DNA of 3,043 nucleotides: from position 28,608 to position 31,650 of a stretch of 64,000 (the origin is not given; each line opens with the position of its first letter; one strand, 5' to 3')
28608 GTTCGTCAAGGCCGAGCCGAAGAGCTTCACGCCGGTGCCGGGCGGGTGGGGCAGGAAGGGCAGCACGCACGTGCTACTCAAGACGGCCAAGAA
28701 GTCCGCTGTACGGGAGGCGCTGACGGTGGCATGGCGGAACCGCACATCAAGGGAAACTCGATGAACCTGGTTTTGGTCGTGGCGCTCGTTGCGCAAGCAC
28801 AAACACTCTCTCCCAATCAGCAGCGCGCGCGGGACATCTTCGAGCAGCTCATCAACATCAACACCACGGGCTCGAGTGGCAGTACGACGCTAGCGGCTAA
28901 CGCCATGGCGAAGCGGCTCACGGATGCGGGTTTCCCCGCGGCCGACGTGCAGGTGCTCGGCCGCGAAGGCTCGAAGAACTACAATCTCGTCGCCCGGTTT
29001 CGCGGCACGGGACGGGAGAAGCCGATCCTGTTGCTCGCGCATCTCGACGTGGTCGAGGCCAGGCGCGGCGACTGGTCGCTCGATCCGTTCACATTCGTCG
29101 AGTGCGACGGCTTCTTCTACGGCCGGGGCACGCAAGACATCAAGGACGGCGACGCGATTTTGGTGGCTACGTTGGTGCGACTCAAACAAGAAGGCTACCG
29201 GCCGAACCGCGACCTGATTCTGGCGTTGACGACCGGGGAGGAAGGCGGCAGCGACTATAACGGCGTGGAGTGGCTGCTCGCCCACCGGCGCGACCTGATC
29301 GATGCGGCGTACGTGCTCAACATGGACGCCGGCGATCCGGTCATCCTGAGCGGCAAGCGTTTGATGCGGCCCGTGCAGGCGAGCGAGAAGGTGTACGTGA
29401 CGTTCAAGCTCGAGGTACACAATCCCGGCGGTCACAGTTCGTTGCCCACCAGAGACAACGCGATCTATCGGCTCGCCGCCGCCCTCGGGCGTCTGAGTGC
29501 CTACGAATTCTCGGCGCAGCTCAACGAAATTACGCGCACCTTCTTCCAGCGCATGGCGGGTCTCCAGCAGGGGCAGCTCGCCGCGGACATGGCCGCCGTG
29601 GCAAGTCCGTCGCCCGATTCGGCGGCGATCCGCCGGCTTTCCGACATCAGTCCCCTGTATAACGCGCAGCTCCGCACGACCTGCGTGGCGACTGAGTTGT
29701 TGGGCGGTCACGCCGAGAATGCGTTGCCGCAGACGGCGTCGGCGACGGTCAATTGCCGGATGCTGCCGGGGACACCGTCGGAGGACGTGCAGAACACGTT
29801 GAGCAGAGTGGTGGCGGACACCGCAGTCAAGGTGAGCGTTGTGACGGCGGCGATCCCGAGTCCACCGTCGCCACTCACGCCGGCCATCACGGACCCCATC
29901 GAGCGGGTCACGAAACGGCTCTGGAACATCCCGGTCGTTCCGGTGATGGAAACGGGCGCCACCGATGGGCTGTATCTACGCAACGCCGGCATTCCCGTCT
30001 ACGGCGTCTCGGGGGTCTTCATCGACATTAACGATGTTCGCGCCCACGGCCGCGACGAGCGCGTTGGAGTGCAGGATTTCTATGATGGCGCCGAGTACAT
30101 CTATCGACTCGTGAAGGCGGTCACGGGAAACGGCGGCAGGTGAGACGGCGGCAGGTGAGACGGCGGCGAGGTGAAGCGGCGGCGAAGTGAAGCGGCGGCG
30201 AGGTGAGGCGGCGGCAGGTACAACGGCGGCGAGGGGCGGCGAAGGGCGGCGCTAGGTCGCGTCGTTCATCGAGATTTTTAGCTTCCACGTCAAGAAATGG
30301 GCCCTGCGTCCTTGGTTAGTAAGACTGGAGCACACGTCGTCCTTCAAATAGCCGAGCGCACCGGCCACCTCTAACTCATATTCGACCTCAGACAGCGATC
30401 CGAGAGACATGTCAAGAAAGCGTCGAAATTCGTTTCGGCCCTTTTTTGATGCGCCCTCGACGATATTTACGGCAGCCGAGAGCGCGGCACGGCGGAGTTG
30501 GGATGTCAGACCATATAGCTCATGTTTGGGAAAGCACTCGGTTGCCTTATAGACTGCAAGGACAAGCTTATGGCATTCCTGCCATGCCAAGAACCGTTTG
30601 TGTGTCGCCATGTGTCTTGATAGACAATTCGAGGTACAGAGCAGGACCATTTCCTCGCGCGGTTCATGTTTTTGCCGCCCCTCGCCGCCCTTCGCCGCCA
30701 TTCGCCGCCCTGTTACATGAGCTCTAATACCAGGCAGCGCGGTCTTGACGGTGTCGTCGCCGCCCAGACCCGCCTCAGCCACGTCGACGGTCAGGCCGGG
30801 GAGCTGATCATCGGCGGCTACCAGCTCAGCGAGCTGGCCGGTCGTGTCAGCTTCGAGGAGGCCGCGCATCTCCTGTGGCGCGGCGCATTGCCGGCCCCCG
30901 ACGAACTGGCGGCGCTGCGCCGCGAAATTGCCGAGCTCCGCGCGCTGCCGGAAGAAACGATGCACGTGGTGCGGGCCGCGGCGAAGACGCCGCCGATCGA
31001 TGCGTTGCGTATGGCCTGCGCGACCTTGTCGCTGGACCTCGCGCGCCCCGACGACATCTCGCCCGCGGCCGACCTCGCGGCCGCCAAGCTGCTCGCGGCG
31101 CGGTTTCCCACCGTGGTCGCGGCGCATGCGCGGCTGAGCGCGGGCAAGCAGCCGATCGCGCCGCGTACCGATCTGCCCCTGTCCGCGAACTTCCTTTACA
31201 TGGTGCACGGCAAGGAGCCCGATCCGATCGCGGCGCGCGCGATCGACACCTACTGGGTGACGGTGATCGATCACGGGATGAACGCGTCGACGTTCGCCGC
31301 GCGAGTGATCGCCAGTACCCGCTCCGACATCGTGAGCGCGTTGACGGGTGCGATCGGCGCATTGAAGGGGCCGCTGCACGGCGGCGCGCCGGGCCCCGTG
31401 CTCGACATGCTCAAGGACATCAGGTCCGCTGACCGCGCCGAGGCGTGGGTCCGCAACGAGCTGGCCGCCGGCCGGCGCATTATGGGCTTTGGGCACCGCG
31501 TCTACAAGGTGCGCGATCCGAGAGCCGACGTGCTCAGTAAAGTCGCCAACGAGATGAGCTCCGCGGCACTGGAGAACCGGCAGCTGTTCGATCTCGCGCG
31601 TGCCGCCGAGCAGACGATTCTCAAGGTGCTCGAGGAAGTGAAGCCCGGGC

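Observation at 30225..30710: Low-GC four-helix-bundle (23S-IVS/Avd family) gene bracketed by inverted decamer arrays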

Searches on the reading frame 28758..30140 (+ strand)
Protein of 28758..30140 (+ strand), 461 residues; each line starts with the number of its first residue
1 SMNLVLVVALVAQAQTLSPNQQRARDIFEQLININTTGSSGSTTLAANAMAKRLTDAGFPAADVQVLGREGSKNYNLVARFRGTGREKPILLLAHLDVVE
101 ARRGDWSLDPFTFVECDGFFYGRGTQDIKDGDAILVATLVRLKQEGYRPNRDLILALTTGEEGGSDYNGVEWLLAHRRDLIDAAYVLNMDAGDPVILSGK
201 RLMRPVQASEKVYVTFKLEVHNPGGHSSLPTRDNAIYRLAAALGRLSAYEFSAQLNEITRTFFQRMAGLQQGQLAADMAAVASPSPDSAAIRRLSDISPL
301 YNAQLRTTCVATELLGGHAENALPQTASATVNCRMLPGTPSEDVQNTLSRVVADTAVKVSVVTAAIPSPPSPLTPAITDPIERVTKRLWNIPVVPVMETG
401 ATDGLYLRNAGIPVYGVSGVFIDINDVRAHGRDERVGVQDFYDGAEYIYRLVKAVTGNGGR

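Call 7: search_protein_families(library=pfam, proteins=[window:28758-30140:+])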
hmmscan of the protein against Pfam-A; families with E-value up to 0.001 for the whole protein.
window:28758-30140:+ (461 aa): 3 families
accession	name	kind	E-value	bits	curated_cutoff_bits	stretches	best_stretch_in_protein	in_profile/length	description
PF01546.33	Peptidase_M20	-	4e-28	99.2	24.6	1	91-453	1-205/206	Peptidase family M20/M25/M40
PF07687.19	M20_dimer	-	1.5e-13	51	21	1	210-357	3-104/107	Peptidase dimerisation domain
PF04389.22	Peptidase_M28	-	1.2e-07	32.1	21.3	1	76-191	1-94/193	Peptidase family M28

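Call 8: search_protein_families(library=ncbifam, proteins=[window:28758-30140:+])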
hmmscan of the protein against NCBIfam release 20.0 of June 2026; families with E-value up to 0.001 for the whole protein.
window:28758-30140:+ (461 aa): 39 families (the best 25 are shown)
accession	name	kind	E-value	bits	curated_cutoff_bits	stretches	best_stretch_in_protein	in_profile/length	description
NF006596.0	PRK09133.1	subfamily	1.8e-184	613.7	349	1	11-457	27-472/474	hypothetical protein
NF005913.0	PRK07906.1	subfamily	2.3e-65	221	382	1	14-453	7-440/442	hypothetical protein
NF006113.0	PRK08262.1-4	equivalog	6.3e-39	134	503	1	29-456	66-506/510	M20 family peptidase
NF006111.0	PRK08262.1-1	equivalog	7.4e-36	123.8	825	1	18-457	47-493/493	M20 family peptidase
TIGR01910.1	DapE-ArgE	subfamily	2.4e-35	122.5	217.6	1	28-443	4-369/373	ArgE/DapE family deacylase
NF006112.0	PRK08262.1-3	equivalog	3.5e-33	115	510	1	56-455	87-489/492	M20 family peptidase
NF006399.0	PRK08651.1-2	equivalog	4.6e-31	108.2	381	1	29-453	11-402/405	succinyl-diaminopimelate desuccinylase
NF010589.0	PRK13983.1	equivalog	6.2e-27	94.5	333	2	28-262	20-254/409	M20 family metallo-hydrolase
NF005710.0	PRK07522.1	subfamily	1.3e-26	93.7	412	2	20-269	6-240/391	acetylornithine deacetylase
TIGR01892.1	AcOrn-deacetyl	equivalog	1.5e-26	93.3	297.7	1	26-275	1-232/365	acetylornithine deacetylase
NF009557.0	PRK13009.1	equivalog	1.9e-24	86.5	284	1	27-261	8-230/377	succinyl-diaminopimelate desuccinylase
NF006365.0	PRK08588.1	subfamily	2.2e-24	86.5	289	1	21-378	6-302/383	succinyl-diaminopimelate desuccinylase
TIGR01880.1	Ac-peptdase-euk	subfamily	1.9e-22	79.5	338.6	2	75-249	59-229/401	N-acyl-aliphatic-L-amino acid amidohydrolase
TIGR01900.1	dapE-gram_pos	equivalog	3.1e-20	72.4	304.2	2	74-251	45-204/351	succinyl-diaminopimelate desuccinylase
TIGR01246.1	dapE_proteo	equivalog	1.4e-18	67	361.8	1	45-254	20-219/370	succinyl-diaminopimelate desuccinylase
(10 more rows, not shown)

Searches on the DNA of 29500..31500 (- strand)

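Call 74: search_rna_families(sources=[L128], threshold=evalue, max_evalue=0.001)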
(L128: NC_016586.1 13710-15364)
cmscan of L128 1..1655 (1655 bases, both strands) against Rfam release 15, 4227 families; matches with E-value up to 0.001: 1.
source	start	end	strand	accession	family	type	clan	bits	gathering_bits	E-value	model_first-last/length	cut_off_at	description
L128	1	1655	+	RF02541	LSU_rRNA_bacteria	Gene; rRNA;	CL00112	1015.7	50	0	585-1887/2925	5'&3'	Bacterial large subunit ribosomal RNA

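Call 75: search_rna_families(source=window, start=29500, end=31500, threshold=evalue, max_evalue=1)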
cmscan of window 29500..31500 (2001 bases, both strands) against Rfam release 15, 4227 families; matches with E-value up to 1: 0.
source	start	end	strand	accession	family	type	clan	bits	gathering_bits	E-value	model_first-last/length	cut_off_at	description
